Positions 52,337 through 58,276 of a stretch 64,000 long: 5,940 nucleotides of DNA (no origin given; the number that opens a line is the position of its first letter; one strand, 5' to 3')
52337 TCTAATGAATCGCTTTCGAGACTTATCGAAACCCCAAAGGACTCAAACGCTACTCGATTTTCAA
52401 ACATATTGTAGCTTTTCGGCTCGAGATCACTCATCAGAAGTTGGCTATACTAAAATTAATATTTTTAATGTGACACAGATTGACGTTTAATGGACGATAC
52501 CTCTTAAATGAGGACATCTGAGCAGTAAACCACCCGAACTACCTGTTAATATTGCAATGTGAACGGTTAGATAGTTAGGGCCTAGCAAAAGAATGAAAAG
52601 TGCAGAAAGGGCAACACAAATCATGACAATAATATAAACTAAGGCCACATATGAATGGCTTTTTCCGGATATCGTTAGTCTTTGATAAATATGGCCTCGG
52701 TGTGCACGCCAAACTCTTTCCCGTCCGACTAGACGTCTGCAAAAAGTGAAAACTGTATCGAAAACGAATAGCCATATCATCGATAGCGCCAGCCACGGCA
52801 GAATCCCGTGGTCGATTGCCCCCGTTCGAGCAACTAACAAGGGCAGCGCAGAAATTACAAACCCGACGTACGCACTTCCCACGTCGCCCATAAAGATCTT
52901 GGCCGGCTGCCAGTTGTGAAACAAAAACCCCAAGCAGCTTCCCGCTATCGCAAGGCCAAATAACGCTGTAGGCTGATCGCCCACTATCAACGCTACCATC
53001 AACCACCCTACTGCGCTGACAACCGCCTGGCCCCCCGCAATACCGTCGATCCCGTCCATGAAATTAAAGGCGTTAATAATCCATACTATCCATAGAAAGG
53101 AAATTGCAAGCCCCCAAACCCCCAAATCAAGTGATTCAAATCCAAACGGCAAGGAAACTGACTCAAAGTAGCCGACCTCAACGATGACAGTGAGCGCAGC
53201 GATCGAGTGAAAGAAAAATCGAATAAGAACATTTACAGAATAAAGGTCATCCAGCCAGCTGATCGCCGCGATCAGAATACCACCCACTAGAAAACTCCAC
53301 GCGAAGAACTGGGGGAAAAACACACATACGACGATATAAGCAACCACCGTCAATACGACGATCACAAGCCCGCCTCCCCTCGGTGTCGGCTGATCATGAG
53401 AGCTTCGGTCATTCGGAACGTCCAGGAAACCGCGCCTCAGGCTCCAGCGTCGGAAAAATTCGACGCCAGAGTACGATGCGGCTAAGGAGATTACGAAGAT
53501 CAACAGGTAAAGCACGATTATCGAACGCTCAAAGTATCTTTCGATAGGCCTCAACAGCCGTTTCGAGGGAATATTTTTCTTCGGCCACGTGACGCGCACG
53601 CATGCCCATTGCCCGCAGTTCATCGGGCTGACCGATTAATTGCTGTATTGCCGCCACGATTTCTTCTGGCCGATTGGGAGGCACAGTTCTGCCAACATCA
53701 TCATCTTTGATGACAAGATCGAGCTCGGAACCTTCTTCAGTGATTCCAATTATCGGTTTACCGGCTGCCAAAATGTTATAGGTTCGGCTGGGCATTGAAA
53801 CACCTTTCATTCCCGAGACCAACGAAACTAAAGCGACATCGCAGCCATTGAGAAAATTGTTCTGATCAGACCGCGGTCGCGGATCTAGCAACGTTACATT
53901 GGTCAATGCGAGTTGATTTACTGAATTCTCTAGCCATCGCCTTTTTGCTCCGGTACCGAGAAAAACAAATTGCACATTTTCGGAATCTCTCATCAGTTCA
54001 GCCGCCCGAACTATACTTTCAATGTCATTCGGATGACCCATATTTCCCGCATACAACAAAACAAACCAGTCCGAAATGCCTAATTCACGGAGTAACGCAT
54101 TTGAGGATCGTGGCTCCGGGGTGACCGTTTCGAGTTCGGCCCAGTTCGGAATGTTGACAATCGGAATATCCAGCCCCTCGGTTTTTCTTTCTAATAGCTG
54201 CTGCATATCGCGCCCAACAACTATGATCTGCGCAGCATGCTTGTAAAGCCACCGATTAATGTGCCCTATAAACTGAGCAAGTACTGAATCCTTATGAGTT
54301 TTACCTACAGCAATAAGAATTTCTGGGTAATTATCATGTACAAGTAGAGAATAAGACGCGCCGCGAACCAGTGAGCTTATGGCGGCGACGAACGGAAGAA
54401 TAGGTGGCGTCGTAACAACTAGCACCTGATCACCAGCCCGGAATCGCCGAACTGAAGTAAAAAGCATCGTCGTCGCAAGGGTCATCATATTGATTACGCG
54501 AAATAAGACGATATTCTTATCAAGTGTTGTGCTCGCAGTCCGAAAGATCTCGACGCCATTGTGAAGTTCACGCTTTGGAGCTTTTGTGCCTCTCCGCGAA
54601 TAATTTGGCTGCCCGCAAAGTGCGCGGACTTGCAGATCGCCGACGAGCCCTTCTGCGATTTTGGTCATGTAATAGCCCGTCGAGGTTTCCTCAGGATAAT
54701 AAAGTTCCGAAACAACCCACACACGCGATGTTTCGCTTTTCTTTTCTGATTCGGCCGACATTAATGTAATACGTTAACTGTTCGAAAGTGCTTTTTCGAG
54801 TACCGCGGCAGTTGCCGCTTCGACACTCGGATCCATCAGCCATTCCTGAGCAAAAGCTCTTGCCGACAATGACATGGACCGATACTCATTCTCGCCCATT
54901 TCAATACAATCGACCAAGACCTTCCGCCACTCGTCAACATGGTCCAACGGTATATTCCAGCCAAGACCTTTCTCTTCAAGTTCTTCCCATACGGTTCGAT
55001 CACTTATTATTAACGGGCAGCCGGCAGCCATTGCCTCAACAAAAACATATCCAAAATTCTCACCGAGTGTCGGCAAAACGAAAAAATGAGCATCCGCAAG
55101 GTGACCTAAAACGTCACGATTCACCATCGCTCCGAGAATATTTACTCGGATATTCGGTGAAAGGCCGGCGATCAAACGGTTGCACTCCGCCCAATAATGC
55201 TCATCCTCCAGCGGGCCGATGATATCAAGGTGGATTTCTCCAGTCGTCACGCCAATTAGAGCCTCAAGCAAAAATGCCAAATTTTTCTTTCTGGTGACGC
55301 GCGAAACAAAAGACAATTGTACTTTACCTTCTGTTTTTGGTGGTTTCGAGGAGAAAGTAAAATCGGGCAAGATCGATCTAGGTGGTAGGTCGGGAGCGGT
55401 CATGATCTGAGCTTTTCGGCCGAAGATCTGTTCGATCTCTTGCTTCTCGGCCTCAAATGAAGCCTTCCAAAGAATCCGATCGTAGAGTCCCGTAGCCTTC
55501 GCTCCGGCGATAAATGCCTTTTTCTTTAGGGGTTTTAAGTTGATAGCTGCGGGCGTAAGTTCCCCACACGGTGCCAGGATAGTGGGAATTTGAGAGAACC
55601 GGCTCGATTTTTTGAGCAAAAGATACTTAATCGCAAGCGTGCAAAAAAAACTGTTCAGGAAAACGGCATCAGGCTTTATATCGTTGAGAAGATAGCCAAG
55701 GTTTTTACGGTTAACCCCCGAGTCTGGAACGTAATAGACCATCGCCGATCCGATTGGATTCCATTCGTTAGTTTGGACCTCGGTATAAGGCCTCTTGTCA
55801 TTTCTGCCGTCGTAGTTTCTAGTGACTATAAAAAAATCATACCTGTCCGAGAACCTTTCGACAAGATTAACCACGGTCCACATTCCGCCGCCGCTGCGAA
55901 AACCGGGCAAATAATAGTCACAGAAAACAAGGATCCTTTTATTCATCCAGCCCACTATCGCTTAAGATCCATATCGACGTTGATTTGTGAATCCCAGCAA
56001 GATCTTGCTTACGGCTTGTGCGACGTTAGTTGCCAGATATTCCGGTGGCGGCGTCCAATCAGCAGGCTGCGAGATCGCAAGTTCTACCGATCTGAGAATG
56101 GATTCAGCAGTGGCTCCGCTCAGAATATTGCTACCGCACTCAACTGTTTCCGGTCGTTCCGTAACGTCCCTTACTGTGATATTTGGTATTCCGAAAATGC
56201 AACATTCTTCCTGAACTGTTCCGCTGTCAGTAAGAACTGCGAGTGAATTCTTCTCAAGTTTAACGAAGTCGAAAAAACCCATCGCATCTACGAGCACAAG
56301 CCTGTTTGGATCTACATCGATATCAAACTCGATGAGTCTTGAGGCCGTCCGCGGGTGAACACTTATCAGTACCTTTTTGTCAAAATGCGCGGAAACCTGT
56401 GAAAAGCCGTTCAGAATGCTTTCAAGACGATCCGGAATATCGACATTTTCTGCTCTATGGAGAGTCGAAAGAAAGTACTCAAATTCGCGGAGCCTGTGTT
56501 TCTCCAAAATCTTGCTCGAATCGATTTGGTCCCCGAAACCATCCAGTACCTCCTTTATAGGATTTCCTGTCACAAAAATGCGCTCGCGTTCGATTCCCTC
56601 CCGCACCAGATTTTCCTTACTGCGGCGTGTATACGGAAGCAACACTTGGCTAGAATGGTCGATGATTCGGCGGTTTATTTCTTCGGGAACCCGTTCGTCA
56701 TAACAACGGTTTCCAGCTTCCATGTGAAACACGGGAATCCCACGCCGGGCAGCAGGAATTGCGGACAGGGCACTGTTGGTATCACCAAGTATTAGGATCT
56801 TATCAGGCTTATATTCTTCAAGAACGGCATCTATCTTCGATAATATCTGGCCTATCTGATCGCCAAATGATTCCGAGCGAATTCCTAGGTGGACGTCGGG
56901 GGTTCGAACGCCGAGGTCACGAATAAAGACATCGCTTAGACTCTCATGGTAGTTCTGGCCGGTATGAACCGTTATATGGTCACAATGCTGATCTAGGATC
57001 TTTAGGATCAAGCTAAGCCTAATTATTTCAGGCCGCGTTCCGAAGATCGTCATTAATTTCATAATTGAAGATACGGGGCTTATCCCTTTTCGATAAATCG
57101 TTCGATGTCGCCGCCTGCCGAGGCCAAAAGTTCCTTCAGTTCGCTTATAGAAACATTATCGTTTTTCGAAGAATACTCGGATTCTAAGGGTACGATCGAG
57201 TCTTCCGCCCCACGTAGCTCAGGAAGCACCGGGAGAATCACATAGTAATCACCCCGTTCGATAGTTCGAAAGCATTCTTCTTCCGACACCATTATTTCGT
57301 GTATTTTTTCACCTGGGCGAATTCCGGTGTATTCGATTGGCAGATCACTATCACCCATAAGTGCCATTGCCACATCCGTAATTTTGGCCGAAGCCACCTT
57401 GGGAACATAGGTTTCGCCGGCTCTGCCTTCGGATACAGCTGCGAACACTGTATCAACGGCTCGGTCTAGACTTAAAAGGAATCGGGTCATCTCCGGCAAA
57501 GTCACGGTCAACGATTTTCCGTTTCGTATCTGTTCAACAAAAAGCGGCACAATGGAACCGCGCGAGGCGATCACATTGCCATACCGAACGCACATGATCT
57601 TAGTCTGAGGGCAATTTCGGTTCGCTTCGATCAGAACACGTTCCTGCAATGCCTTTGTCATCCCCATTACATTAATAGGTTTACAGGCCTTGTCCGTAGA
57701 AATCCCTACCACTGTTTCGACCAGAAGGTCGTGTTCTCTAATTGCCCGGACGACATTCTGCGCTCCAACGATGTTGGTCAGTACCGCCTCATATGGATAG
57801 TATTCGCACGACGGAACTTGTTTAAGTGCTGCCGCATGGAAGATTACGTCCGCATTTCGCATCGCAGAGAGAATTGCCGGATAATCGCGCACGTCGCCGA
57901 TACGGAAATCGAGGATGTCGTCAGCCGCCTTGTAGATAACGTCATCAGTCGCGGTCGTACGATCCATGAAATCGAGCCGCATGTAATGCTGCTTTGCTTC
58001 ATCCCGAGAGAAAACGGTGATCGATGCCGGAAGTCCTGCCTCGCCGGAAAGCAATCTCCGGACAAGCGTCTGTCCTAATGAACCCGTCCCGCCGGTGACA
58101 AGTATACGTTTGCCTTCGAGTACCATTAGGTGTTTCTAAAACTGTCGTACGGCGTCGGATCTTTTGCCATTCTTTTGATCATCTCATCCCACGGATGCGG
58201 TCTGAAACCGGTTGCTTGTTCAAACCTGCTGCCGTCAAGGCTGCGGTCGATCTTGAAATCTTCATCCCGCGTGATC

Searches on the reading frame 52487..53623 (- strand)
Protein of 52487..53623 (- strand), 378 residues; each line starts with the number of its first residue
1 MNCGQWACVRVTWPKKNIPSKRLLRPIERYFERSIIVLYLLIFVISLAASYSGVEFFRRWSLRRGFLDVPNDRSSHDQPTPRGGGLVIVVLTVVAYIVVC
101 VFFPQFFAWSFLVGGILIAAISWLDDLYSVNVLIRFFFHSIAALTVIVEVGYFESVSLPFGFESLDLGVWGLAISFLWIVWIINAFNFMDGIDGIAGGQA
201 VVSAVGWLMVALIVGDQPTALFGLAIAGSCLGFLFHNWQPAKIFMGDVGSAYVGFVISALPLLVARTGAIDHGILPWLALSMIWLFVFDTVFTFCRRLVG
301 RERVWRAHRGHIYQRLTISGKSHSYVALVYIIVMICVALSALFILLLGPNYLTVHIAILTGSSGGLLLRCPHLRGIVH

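Call 67: search_protein_families(library=pfam, proteins=[window:52487-53623:-], max_evalue=0.001)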
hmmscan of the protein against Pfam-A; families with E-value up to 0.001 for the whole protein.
window:52487-53623:- (378 aa): 1 family
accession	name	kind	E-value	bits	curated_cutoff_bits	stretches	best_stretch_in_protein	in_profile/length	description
PF00953.26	Glycos_transf_4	-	1.6e-38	132.7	27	1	109-263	2-158/160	Glycosyl transferase family 4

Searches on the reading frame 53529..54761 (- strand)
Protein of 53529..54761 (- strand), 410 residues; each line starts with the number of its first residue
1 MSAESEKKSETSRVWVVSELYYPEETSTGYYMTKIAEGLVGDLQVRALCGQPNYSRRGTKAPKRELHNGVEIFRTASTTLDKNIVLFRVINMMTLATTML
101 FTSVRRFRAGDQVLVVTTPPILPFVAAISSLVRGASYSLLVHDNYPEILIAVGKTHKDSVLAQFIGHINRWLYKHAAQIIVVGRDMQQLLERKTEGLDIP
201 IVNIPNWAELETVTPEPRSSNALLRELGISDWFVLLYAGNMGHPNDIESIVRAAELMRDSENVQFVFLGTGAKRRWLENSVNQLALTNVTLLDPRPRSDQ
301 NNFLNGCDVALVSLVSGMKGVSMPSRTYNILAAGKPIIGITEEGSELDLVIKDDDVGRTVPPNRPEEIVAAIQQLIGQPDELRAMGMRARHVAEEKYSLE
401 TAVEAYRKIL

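Call 67: search_protein_families(library=pfam, proteins=[window:53529-54761:-], max_evalue=0.001)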
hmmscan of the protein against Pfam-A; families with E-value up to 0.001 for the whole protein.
window:53529-54761:- (410 aa): 4 families
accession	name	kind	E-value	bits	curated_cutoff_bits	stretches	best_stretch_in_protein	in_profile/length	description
PF13692.12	Glyco_trans_1_4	-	4.5e-15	56.6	27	1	234-376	3-140/142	Glycosyl transferases group 1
PF00534.26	Glycos_transf_1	-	7e-14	52.2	26.4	1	232-391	15-171/172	Glycosyl transferases group 1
PF13524.12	Glyco_trans_1_2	-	2e-08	34.7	25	1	257-404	9-140/144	Glycosyl transferase-like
PF13579.12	Glyco_trans_4_4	-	1.8e-07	32.1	29.7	1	29-207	4-158/158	Glycosyl transferase 4-like domain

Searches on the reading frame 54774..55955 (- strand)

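Call 67: search_protein_families(library=pfam, proteins=[window:54774-55955:-], max_evalue=0.001)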
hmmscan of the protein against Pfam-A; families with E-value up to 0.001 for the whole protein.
window:54774-55955:- (393 aa): 3 families
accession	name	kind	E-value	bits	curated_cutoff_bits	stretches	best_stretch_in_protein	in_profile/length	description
PF13692.12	Glyco_trans_1_4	-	1.1e-17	65.1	27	1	214-349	4-138/142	Glycosyl transferases group 1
PF00534.26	Glycos_transf_1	-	1.1e-16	61.3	26.4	1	203-352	7-157/172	Glycosyl transferases group 1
PF20706.3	GT4-conflict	-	6.4e-06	25.8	26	1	191-334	173-327/385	Family 4 Glycosyltransferase in conflict systems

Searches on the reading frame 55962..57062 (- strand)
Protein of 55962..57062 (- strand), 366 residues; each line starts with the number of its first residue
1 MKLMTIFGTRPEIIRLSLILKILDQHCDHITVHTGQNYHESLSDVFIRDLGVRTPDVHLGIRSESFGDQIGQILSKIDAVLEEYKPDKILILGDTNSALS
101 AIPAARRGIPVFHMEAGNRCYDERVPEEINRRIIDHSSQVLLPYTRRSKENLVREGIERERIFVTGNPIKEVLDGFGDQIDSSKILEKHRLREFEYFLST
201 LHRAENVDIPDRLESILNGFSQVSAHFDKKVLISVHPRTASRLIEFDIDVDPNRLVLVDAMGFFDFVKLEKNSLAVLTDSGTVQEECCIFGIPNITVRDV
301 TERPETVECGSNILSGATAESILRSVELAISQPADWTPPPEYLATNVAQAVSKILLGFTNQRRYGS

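Call 67: search_protein_families(library=pfam, proteins=[window:55962-57062:-], max_evalue=0.001)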
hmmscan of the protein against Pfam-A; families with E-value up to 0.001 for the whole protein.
window:55962-57062:- (366 aa): 2 families
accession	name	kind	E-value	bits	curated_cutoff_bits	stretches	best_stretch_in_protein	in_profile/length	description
PF02350.25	Epimerase_2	-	2.1e-89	300.2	30.6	1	25-354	7-345/347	UDP-N-acetylglucosamine 2-epimerase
PF13579.12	Glyco_trans_4_4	-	0.00059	20.6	29.7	0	29-167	20-157/158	Glycosyl transferase 4-like domain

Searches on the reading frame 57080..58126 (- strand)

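Call 67: search_protein_families(library=pfam, proteins=[window:57080-58126:-], max_evalue=0.001)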
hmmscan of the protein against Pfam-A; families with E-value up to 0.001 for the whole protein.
window:57080-58126:- (348 aa): 7 families
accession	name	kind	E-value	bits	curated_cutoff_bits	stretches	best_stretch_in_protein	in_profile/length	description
PF02719.21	Polysacc_synt_2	-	2.4e-88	296.6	20.2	1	8-297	1-291/293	Polysaccharide biosynthesis protein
PF01370.27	Epimerase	-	1.2e-18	67.9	20.9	1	8-209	1-202/240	NAD dependent epimerase/dehydratase family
PF01073.25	3Beta_HSD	-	2.8e-10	40.1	22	1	9-144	1-116/280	3-beta hydroxysteroid dehydrogenase/isomerase family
PF04321.23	RmlD_sub_bind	-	1.2e-08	34.9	27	1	7-206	2-173/287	RmlD substrate binding domain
PF07993.18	NAD_binding_4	-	4.3e-08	33.1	20.1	1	10-148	1-140/258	Male sterility protein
PF16363.11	GDP_Man_Dehyd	-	4.9e-08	33.2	27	1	9-145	1-130/332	GDP-mannose 4,6 dehydratase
PF13460.12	NAD_binding_10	-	0.00099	19.5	27.2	0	12-143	1-97/184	NAD(P)H-binding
